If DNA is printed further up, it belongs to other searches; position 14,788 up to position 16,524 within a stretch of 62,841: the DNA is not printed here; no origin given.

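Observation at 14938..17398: Two-gene module of unknown function (328 aa + 478 aa) inside the heat-shock operon: candidate novel nuclease-based system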

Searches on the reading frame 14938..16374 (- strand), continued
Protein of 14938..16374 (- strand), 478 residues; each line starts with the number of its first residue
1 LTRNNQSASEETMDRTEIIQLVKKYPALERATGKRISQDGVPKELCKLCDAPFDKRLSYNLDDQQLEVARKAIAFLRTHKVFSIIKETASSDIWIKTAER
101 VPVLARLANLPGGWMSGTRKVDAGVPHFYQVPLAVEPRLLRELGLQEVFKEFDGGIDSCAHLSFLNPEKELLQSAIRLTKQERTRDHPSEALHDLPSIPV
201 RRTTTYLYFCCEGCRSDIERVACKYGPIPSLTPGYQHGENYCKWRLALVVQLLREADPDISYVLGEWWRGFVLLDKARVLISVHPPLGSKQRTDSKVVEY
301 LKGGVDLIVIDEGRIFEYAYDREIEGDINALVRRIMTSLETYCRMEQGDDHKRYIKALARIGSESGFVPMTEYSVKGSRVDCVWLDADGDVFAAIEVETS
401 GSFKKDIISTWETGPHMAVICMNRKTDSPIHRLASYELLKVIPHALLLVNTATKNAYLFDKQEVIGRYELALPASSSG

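Call 50: fold_search(model_id=the predicted structure, library=pdb)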
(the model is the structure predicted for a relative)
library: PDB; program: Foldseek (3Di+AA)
matches with E <= 10: 625; with E <= 0.001: 4
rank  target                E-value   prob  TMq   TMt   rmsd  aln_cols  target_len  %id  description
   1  2uxy                  1.4e-04  0.99  0.17  0.22  15.0       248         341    9  Aliphatic amidase (released 2007-04-17)
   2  5h8l_H                2.3e-04  0.97  0.17  0.25  15.1       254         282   10  Crystal structure of Medicago truncatula N-carbamoylputrescine amidohydrolase (MtCPA) C158S mutant in complex with put (released 2016-04-20)
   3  5h8j_H                2.5e-04  0.99  0.18  0.28  14.4       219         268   10  Crystal structure of Medicago truncatula N-carbamoylputrescine amidohydrolase (MtCPA) in complex with cadaverine (released 2016-04-20)
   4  4lf0                  2.8e-04  0.99  0.17  0.22  14.0       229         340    9  The E142D mutant of the amidase from Geobacillus pallidus (released 2013-08-21)
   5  4kzf                  1.2e-03  0.94  0.16  0.21  14.2       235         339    9  The mechanism of the amidases: The effect of the mutation E142L in the amidase from Geobacillus pallidus (released 2013-08-21)
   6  5g3p_A                1.4e-03  1.00  0.18  0.24   7.0       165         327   12  Bacillus cereus formamidase (BceAmiF) acetylated at the active site. (released 2017-04-12)
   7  4izt                  1.5e-03  0.99  0.19  0.29   8.2       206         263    9  The E41Q mutant of the amidase from Nesterenkonia sp. AN1 showing covalent addition of the acetamide moiety of fluoroace (released 2014-02-12)
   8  3ivz_A                1.6e-03  0.93  0.17  0.26  15.6       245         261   10  Crystal structure of hyperthermophilic nitrilase (released 2010-09-22)
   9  5g3o_E                1.8e-03  1.00  0.17  0.26   7.0       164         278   10  Bacillus cereus formamidase (BceAmiF) inhibited with urea. (released 2017-04-12)
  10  5h8i_P                1.9e-03  0.96  0.17  0.25  14.4       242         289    9  Crystal structure of Medicago truncatula N-carbamoylputrescine amidohydrolase (MtCPA) in complex with N-(dihydroxymeth (released 2016-04-20)
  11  2e2l_E                2.0e-03  0.93  0.17  0.23  14.7       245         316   10  Helicobacter pylori formamidase AmiF contains a fine-tuned cysteine-glutamate-lysine catalytic triad (released 2007-02-13)
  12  5g3p_C                2.2e-03  1.00  0.18  0.24   7.0       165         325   12  Bacillus cereus formamidase (BceAmiF) acetylated at the active site. (released 2017-04-12)
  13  5g3o_D                2.2e-03  0.96  0.17  0.26  13.0       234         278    7  Bacillus cereus formamidase (BceAmiF) inhibited with urea. (released 2017-04-12)
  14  6ypa_D                2.2e-03  0.92  0.16  0.25  14.8       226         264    9  The C146A variant of an amidase from Pyrococcus horikoshii with bound glutaramide (released 2020-06-03)
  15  7elf_B                2.3e-03  0.87  0.16  0.22  13.9       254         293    6  Nitrilase-Like Protein Nit2 from Kluyve-romyces lactis (released 2022-04-13)
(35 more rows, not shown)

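Call 51: fold_search(model_id=the predicted structure, library=viral)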
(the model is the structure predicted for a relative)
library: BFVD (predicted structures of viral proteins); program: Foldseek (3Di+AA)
matches with E <= 10: 784; with E <= 0.001: 2
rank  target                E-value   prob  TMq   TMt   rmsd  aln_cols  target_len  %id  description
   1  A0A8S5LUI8            4.3e-04  1.00  0.18  0.47  11.3       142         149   18  DNA repair protein MmcB-like [Podoviridae sp. ctrub15]
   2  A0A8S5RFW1            4.8e-04  1.00  0.19  0.49   5.1       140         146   14  Uncharacterized protein [virus sp. ctE0n6]
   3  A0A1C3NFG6            7.0e-03  0.99  0.17  0.28   7.9       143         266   15  (no name in the UniProt tables at hand)
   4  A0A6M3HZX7            1.7e-02  0.99  0.16  0.53   3.9       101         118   16  (no name in the UniProt tables at hand)
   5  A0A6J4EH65            2.2e-02  0.93  0.15  0.31   8.0       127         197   19  (no name in the UniProt tables at hand)
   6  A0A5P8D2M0            2.2e-02  0.13  0.09  0.12  16.5       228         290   10  (no name in the UniProt tables at hand)
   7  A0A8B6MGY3            2.6e-02  0.06  0.10  0.10  29.7       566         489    7  (no name in the UniProt tables at hand)
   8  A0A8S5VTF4            2.9e-02  0.97  0.18  0.36  10.0       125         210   12  Uncharacterized protein [Ackermannviridae sp.]
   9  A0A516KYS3            2.9e-02  0.16  0.09  0.20  13.2       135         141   18  (no name in the UniProt tables at hand)
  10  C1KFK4                3.3e-02  0.14  0.15  0.18  20.4       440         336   10  Uncharacterized protein [Lactobacillus phage Lb338-1]
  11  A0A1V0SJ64            4.9e-02  0.60  0.13  0.33  14.1       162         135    7  DNA mismatch repair protein MutS-like N-terminal domain-containing protein [Klosneuvirus KNV1]
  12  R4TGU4                4.9e-02  0.51  0.14  0.36   7.5       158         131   14  PD-(D/E)XK nuclease [Halogranum tailed virus 1]
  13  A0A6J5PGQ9            4.9e-02  0.30  0.12  0.26  10.0       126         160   15  Uncharacterized protein [uncultured Caudovirales phage]
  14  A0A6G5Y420            5.5e-02  0.47  0.12  0.32   9.5       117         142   16  (no name in the UniProt tables at hand)
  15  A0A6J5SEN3            5.8e-02  0.63  0.14  0.40  10.0       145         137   10  Uncharacterized protein [uncultured Caudovirales phage]
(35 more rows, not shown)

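Call 56: search_protein_families(library=pfam, proteins=[L012:4033-4941:+, L011:8776-9912:+, L024:1332-2261:+, L013:950-1582:+, L029:1248-2552:+, L037:6733-7338:+, L031:9-1100:+, L028:487-1125:+, L022:1982-2821:+, L027:9154-9426:+], max_evalue=0.01)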
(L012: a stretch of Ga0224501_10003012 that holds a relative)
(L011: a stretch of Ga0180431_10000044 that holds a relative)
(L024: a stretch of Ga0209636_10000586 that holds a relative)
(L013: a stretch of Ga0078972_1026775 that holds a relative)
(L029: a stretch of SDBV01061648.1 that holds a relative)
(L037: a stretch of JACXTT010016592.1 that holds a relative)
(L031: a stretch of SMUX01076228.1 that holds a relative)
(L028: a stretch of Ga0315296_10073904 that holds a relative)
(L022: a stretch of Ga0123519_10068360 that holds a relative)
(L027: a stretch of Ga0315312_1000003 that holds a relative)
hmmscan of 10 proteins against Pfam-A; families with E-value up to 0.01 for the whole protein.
L012:4033-4941:+ (302 aa): 5 families
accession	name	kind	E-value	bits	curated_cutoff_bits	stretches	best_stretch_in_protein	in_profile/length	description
PF13091.12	PLDc_2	-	8.9e-22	77.8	27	1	169-300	3-129/132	PLD-like domain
PF00614.28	PLDc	-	2.4e-05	24.6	21.9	1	252-272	5-25/28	Phospholipase D Active site motif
PF17675.6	APG6_N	-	0.00019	22.3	45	1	31-109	47-125/132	Apg6 coiled-coil region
PF02183.23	HALZ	-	0.00075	20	28.1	0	86-106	5-25/43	Homeobox associated leucine zipper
PF11932.13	DUF3450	-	0.0079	16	32.6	0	33-83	47-97/241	Protein of unknown function (DUF3450)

L011:8776-9912:+ (378 aa): 4 families
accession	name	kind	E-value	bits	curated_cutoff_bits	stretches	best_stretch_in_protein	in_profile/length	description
PF01546.33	Peptidase_M20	-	1.2e-30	107.4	24.6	1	76-376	1-204/206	Peptidase family M20/M25/M40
PF07687.19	M20_dimer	-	7.1e-24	84.3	21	1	174-279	1-101/107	Peptidase dimerisation domain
PF05343.19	Peptidase_M42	-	1.8e-09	37.5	23.2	1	99-154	124-178/292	M42 glutamyl aminopeptidase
PF04389.22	Peptidase_M28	-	1.3e-07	32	21.3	1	62-154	1-78/193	Peptidase family M28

L024:1332-2261:+ (309 aa): 1 family
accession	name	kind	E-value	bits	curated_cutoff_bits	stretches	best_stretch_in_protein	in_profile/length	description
PF00392.27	GntR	-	0.0089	16.1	27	0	277-295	37-55/64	Bacterial regulatory proteins, gntR family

L013:950-1582:+ (210 aa): 1 family
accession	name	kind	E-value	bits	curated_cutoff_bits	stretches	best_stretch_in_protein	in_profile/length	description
PF10108.15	DNA_pol_B_exo2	-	0.0011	19.1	24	1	79-183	53-164/213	Predicted 3'-5' exonuclease related to the exonuclease domain of PolB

L029:1248-2552:+ (434 aa): 0 families

L037:6733-7338:+ (201 aa): 0 families

L031:9-1100:+ (363 aa): 5 families
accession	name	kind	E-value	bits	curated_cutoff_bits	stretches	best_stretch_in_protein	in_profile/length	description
PF16403.11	Bact_surface_Ig-like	-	5.2e-25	87.7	27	2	237-310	1-71/71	Bacterial surface protein, Ig-like domain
PF17963.7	Big_9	-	6.3e-15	56.3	23.6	1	2-74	18-89/89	Bacterial Ig domain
PF17892.7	Cadherin_5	-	1.5e-14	54.1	26.5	1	3-75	22-97/98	Cadherin-like domain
PF17803.7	Cadherin_4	-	2e-06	28.7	25.1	1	2-39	28-68/71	Bacterial cadherin-like domain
PF18981.6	InlK_D3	-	0.0031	18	25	0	104-149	28-75/75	Internalin K domain (D3/D4)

L028:487-1125:+ (212 aa): 16 families
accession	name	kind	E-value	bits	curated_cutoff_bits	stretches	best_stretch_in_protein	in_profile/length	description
PF13649.12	Methyltransf_25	-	1.2e-21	77.6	27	1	56-147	1-97/97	Methyltransferase domain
PF08241.18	Methyltransf_11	-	2.7e-20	73.2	21.2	1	57-150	1-94/95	Methyltransferase domain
PF13489.12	Methyltransf_23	-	1.4e-16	61.1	27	1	42-191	12-162/164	Methyltransferase domain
PF13847.12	Methyltransf_31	-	5.7e-16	58.9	27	1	52-168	3-130/145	Methyltransferase domain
PF01209.24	Ubie_methyltran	-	2.8e-12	46.9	20.1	1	20-150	10-150/233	ubiE/COQ5 methyltransferase family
PF08242.18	Methyltransf_12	-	5.1e-11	43.6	30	1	57-148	1-97/98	Methyltransferase domain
PF02353.26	CMAS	-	2.3e-09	37.4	27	1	53-151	63-164/273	Mycolic acid cyclopropane synthetase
PF01135.25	PCMT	-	1.4e-05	25.4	20.3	1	45-100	67-123/210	Protein-L-isoaspartate(D-aspartate) O-methyltransferase (PCMT)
PF03686.19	UPF0146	-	6.6e-05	23.2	26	1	50-135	11-87/129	Uncharacterised protein family (UPF0146)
PF05175.20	MTS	-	0.00057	20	23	1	49-115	26-95/170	Methyltransferase small domain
PF06325.19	PrmA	-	0.00091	19.2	22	1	47-99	156-208/296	Ribosomal protein L11 methyltransferase (PrmA)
PF01728.25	FtsJ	-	0.003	17.9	24.1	1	43-114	12-84/181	FtsJ-like methyltransferase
PF02527.21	GidB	-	0.003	17.4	27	0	32-66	31-62/184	rRNA small subunit methyltransferase G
PF05724.17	TPMT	-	0.0047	17.1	26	1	37-91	20-75/218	Thiopurine S-methyltransferase (TPMT)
PF07021.18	MetW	-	0.0067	16.5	21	1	43-116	4-77/193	Methionine biosynthesis protein MetW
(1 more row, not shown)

L022:1982-2821:+ (279 aa): 2 families
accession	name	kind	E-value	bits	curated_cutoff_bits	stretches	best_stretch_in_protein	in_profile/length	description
PF02195.25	ParB_N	-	3.8e-22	78.6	26.3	1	11-107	3-95/95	ParB N-terminal domain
PF17762.8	HTH_ParB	-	1.5e-07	32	22.6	1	110-164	2-56/102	ParB HTH domain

L027:9154-9426:+ (90 aa): 0 families

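Call 57: search_protein_families(library=pfam, proteins=[L042:8497-10590:+, L042:10660-11748:+, L024:4642-5988:+, L012:7002-7679:+, L013:3657-4769:+, L044:175-1482:+, L027:12890-14008:+, L017:4279-5643:-, L017:420-1694:-, L029:3-1247:+], max_evalue=0.01)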
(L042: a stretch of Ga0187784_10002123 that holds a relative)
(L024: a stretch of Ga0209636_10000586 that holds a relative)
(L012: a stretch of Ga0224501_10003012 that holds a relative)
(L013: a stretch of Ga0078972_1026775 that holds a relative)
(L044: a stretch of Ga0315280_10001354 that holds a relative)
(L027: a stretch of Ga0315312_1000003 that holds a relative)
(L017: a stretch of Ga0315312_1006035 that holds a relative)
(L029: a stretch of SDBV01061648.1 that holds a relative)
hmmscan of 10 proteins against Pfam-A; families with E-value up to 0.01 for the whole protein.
L042:8497-10590:+ (697 aa): 5 families
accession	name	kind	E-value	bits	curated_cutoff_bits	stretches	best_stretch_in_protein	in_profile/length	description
PF02384.22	N6_Mtase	-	3.1e-14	53.5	20.4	1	323-423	4-98/311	N-6 DNA Methylase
PF07669.17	Eco57I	-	3.9e-13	50.3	25.3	1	403-672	1-165/171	Eco57I restriction-modification methylase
PF20473.4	MmeI_Mtase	-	3e-07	30.3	27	1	362-421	18-81/259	MmeI, DNA-methyltransferase domain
PF01170.24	UPF0020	-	2.5e-05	24.5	22.3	0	350-421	16-95/197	RMKL-like, methyltransferase domain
PF05175.20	MTS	-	0.0047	17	23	0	547-592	77-120/170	Methyltransferase small domain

L042:10660-11748:+ (362 aa): 0 families

L024:4642-5988:+ (448 aa): 32 families (the best 25 are shown)
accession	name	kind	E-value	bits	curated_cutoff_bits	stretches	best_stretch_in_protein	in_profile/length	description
PF13424.12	TPR_12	-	6e-79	260.7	30.1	6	177-248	3-76/77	Tetratricopeptide repeat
PF00515.34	TPR_1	-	2e-64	211.4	27.8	7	217-249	1-33/34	Tetratricopeptide repeat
PF07719.23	TPR_2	-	1.4e-52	171.9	27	8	218-249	2-33/34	Tetratricopeptide repeat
PF13181.12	TPR_8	-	5.1e-46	151.4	25.7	6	340-369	4-33/34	Tetratricopeptide repeat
PF13374.12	TPR_10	-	3.1e-43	145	27.5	4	219-248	4-33/42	Tetratricopeptide repeat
PF13176.12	TPR_7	-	7.5e-43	141.4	27.9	5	219-253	1-35/36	Tetratricopeptide repeat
PF13414.12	TPR_11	-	2.8e-28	97.8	26.8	4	384-408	1-25/42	TPR repeat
PF17874.7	TPR_MalT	-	4.1e-28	99.1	45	3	178-292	41-157/336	MalT-like TPR region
PF13428.12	TPR_14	-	3e-25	86.6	23.5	0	225-248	9-32/44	Tetratricopeptide repeat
PF13432.12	TPR_16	-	2e-18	66.9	32.7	2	183-246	3-60/65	Tetratricopeptide repeat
PF04212.24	MIT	-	3e-14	53.3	30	0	256-285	3-32/66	MIT (microtubule interacting and transport) domain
PF14938.12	SNAP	-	1.3e-13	51.5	25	2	253-412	30-183/282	Soluble NSF attachment protein, SNAP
PF14559.12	TPR_19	-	4.5e-12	46.5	25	0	310-368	4-56/68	Tetratricopeptide repeat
PF13174.12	TPR_6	-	4.8e-12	46.1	26.3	0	222-245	5-28/33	Tetratricopeptide repeat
PF24885.1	TPR_NPHP3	-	1.1e-09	38.5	100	1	385-448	149-214/239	Nephrocystin-3 TPR domain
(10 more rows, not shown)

L012:7002-7679:+ (225 aa): 0 families

L013:3657-4769:+ (370 aa): 2 families
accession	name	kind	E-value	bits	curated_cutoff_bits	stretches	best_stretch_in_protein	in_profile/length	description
PF00382.24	TFIIB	-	2.2e-19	69.7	23.6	2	276-358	2-84/92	Transcription factor TFIIB repeat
PF04545.22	Sigma70_r4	-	0.0077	16.2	24.1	0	334-368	15-49/50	Sigma-70, region 4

L044:175-1482:+ (435 aa): 1 family
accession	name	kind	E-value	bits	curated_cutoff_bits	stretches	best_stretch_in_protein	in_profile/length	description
PF00589.27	Phage_integrase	-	0.00084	19.6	27.1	1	164-288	33-146/172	Phage integrase family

L027:12890-14008:+ (372 aa): 2 families
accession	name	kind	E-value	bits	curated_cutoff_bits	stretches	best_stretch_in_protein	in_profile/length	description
PF20903.3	SPL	-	3.2e-13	49.7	27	1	104-275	83-254/338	Spore photoproduct lyase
PF04055.27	Radical_SAM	-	0.0003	21.5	29.5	1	107-142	6-40/166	Radical SAM superfamily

L017:4279-5643:- (454 aa): 6 families
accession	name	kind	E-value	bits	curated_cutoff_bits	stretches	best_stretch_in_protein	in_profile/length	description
PF04055.27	Radical_SAM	-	3.3e-25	89.6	29.5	1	142-297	3-166/166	Radical SAM superfamily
PF13186.11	SPASM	-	8.6e-10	39.2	21.5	1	371-430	1-67/67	Iron-sulfur cluster-binding domain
PF01261.30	AP_endonuc_2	-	0.00075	19.7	31.1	0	227-347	2-125/249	Xylose isomerase-like TIM barrel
PF05402.18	PqqD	-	0.0014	19.4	23.4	0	52-101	8-57/67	Coenzyme PQQ synthesis protein D (PqqD)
PF13353.11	Fer4_12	-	0.0017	19.1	22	0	146-221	15-95/137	4Fe-4S single cluster domain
PF13344.12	Hydrolase_6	-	0.006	17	27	0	196-238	18-60/101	Haloacid dehalogenase-like hydrolase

L017:420-1694:- (424 aa): 2 families
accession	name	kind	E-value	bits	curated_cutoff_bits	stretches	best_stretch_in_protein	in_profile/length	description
PF00330.25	Aconitase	-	1.4e-104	351.1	28.7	2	10-290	1-305/463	Aconitase family (aconitate hydratase)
PF04412.18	AcnX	-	0.0067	15.6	31.5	1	304-364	298-357/400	Aconitase X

L029:3-1247:+ (414 aa): 1 family
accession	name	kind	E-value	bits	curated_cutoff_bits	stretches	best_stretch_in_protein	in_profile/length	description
PF18515.6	Rh5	-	0.0047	17.1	26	1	244-383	47-185/255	Rh5 coiled-coil domain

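Call 59: find_related_loci(query=A4, collection=viral_contigs, flank=8000)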
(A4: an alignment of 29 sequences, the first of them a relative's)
Query A4 (466 aa) in viral_contigs; peptide patterns used: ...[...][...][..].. (x = any residue, [..] = any of these).
29 stretches matched a pattern, but none encodes a relative of the query by tblastn (E <= 1e-3).

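Call 65: search_protein_families(library=padloc, proteins=[L004:149-1090:+, L054:694-1566:+, L049:8681-9187:+, L050:9210-9458:+, L051:8146-9885:+, L003:2587-2940:+, L002:2-853:+, L002:2794-3312:+, P0060, L022:1982-2821:+], max_evalue=0.1)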
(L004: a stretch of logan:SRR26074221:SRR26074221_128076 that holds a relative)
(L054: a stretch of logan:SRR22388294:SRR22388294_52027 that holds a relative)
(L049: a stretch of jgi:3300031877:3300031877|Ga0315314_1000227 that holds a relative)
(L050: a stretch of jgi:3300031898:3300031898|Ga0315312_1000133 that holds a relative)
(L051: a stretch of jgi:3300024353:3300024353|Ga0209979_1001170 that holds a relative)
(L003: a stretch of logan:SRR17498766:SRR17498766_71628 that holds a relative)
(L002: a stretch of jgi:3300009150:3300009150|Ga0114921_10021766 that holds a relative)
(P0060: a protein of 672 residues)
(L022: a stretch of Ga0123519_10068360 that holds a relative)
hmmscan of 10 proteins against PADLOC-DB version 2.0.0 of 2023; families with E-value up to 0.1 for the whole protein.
L004:149-1090:+ (313 aa): 0 families

L054:694-1566:+ (290 aa): 0 families

L049:8681-9187:+ (168 aa): 0 families

L050:9210-9458:+ (82 aa): 0 families

L051:8146-9885:+ (579 aa): 2 families
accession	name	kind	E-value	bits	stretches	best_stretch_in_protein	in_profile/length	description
PDLC02357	AbiU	-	4.1e-41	139.7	1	119-558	138-535/537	AbiU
PDLC02207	MzaE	-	3.9e-14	50.1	1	208-364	225-389/598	-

L003:2587-2940:+ (117 aa): 0 families

L002:2-853:+ (283 aa): 0 families

L002:2794-3312:+ (172 aa): 0 families

P0060 (672 aa): 0 families

L022:1982-2821:+ (279 aa): 3 families
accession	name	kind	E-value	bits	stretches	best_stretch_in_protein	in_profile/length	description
PDLC03229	MTase_II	-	6.6e-08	29.7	1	23-117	22-111/436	Type II methyltransferase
PDLC04008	PD-Lambda-5_A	-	0.0008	16.4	1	26-116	31-120/449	-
PDLC01848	CARF3--CARF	-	0.0037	15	1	85-165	110-186/197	-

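Call 66: search_protein_families(library=pfam, alignment_id=A4, max_evalue=1)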
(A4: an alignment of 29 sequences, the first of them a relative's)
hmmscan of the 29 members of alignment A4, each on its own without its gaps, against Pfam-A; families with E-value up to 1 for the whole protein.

A. member 1, P0001 (466 aa): 0 families

B. families by the number of members that match (of 29 scanned): 22 families
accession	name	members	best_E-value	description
PF18903.5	DUF5659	1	0.01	Domain of unknown function (DUF5659)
PF13603.12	tRNA-synt_1_2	1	0.011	Leucyl-tRNA synthetase, editing domain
PF18826.6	bVLRF1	1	0.021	Bacteroidetes VLRF1 release factor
PF20552.4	HTH_62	1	0.031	Recombinase-like helix-turn-helix domain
PF24734.1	DUF7685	1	0.036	Domain of unknown function (DUF7685)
PF25773.1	TPR_ANAPC2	1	0.052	ANAPC2-like, TPR repeats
PF10869.13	DUF2666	1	0.054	Domain of unknown function (DUF2666)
PF09432.15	THP2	1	0.074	Tho complex subunit THP2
PF14803.11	Zn_ribbon_Nudix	1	0.08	Nudix N-terminal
PF23153.1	Aip3p_Bud6_N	1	0.086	Aip3p/Bud6 N-terminal domain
PF16736.11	sCache_like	1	0.087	Single Cache-like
PF01342.26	SAND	1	0.093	SAND domain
PF24221.1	Fn3_nematode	1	0.095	Nematode fibronectin type-III domain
PF21376.3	TOR1A_C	1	0.11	Torsin-1A, C-terminal domain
PF16043.11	DUF4795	1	0.12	Domain of unknown function (DUF4795)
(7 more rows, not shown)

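Call 67: search_solved_structures(query=A4, max_evalue=10, show_alignments=2)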
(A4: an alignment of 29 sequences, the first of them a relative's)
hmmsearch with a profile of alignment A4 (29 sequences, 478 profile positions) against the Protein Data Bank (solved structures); distinct sequences matched with E-value up to 10: 2.
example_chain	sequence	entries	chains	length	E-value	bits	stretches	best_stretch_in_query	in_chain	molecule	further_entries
6g1m_A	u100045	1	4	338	0.64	12.1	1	274-326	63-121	Dihydrodipicolinate reductase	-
6g1h_A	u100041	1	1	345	0.66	12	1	274-326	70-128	Dihydrodipicolinate reductase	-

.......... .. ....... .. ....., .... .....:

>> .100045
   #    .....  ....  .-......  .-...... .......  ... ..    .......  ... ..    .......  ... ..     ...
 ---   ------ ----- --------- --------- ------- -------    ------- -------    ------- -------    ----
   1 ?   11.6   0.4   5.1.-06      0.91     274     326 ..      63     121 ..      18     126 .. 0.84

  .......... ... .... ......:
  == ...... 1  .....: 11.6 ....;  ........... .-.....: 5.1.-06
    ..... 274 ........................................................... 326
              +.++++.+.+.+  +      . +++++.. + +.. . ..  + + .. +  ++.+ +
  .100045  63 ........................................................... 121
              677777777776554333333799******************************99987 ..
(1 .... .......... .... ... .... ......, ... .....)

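Call 71: search_dna_similar(query=P0001, collection=plasmids, mode=protein, max_evalue=0.001)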
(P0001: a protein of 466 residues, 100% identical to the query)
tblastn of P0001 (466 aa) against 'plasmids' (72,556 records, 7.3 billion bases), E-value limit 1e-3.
No match.

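Call 72: search_dna_similar(query=P0001, collection=phages, mode=protein, max_evalue=0.001)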
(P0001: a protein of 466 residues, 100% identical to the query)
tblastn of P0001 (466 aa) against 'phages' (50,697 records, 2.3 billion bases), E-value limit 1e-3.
No match.
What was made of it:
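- No relative was found in IMG/VR, plasmid or phage collections (calls 59, 71, 72). None was found on plasmid, phage or IMG/VR records (calls 59, 71, 72).
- Tried and rejected: B relatives in IMG/VR, PLSDB plasmids and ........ phages: none found (calls 59, 71, 72).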
